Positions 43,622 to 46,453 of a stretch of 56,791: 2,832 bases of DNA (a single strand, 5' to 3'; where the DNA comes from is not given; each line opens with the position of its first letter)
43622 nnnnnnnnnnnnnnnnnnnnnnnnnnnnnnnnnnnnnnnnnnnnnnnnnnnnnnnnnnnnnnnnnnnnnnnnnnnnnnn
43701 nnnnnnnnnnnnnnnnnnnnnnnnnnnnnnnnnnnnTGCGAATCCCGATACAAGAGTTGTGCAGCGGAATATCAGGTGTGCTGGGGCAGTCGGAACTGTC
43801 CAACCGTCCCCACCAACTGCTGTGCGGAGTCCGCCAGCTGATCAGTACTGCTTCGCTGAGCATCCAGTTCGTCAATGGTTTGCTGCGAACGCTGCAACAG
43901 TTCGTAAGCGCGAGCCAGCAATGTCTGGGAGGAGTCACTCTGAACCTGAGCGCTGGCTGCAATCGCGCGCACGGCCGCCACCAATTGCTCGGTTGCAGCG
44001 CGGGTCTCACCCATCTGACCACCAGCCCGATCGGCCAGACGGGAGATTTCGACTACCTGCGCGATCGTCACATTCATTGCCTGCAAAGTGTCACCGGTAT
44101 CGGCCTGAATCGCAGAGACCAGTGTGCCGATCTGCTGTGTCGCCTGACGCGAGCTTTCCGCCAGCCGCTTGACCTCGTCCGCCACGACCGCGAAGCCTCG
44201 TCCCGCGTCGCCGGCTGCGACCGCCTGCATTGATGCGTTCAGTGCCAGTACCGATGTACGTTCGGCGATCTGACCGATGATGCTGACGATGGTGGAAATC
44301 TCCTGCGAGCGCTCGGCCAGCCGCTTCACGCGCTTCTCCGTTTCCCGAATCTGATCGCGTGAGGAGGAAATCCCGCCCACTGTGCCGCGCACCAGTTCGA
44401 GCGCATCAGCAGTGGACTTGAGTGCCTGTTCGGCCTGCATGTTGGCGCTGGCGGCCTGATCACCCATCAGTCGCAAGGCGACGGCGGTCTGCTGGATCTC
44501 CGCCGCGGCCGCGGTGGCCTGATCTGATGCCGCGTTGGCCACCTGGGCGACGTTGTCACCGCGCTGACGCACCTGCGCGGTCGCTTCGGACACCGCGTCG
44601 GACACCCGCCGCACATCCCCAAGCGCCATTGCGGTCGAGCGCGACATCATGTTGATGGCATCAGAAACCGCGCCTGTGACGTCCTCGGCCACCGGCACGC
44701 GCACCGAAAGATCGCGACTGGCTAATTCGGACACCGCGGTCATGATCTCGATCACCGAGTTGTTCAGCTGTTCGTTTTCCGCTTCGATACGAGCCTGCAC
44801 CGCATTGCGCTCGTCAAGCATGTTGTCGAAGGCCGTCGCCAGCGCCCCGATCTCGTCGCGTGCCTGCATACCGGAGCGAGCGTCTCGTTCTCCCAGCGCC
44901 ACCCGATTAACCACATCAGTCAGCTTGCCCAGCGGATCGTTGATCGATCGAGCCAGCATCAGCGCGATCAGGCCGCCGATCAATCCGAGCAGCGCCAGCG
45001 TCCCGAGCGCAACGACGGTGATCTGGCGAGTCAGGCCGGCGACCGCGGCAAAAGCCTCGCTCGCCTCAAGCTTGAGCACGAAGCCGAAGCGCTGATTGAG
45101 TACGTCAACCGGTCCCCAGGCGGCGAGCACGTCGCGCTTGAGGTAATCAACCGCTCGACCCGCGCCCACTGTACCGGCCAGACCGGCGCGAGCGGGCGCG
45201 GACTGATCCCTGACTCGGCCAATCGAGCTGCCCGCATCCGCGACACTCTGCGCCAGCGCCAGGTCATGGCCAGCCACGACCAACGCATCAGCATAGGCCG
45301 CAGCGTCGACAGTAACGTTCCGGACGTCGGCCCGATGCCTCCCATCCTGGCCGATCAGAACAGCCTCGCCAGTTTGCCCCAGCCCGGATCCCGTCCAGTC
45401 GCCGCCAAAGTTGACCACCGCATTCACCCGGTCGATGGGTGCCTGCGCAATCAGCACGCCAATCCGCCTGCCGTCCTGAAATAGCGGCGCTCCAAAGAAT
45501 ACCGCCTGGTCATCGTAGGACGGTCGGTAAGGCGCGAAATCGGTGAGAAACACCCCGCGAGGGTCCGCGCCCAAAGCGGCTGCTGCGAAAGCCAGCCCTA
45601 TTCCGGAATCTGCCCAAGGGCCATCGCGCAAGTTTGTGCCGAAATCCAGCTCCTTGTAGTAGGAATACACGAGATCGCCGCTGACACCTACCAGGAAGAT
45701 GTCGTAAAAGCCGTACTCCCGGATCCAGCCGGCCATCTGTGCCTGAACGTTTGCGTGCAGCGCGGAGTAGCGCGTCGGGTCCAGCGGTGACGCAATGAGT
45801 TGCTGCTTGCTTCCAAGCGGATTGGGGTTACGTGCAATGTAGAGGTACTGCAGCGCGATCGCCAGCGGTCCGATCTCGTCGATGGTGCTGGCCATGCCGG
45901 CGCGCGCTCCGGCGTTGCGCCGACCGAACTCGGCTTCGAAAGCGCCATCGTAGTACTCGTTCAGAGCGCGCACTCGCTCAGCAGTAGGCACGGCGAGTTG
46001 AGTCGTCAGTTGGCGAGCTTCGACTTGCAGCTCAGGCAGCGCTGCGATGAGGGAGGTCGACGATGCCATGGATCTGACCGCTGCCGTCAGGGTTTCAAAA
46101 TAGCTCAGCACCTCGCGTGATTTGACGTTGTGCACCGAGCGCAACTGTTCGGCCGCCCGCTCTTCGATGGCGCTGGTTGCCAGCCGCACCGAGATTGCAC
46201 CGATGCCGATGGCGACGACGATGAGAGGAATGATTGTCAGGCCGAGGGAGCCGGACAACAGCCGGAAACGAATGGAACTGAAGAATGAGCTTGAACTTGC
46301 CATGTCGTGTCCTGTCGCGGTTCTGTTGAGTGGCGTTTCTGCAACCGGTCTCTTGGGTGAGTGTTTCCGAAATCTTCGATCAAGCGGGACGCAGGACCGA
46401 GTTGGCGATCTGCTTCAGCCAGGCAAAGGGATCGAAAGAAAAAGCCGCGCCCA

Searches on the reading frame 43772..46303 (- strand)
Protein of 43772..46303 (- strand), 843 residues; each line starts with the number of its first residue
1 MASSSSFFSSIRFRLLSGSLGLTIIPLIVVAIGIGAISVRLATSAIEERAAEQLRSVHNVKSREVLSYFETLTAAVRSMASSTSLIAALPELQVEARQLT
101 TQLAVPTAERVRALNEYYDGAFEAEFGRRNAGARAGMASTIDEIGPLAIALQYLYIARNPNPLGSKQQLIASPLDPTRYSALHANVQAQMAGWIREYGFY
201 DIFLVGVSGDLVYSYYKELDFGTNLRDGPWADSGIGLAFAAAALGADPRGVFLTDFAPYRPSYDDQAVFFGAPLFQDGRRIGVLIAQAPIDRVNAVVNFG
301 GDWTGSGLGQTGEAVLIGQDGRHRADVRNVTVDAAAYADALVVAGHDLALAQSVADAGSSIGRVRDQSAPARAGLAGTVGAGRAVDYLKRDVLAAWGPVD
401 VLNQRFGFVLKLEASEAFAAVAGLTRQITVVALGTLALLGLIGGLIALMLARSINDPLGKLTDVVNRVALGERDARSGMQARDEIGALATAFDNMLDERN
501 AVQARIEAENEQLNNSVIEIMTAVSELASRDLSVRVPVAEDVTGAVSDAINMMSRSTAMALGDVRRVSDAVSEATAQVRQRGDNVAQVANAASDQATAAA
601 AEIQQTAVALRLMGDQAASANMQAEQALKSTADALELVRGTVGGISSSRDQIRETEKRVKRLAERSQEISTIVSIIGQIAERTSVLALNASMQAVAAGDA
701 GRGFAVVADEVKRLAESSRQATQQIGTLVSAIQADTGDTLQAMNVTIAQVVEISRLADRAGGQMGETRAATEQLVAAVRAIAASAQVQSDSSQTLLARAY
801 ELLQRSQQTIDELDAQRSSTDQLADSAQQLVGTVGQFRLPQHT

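Call 56: search_protein_families(library=pfam, proteins=[window:43772-46303:-], max_evalue=0.0001)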
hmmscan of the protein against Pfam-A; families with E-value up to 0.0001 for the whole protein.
window:43772-46303:- (843 aa): 3 families
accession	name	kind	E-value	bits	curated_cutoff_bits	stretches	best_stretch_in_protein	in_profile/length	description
PF00015.26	MCPsignal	-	4.5e-30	105.2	34.6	1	647-794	13-160/172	Methyl-accepting chemotaxis protein (MCP) signalling domain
PF00672.30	HAMP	-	1.3e-09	38.7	25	1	450-497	2-49/53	HAMP domain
PF02743.24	dCache_1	-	3e-06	27.4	45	0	198-326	67-182/240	Cache domain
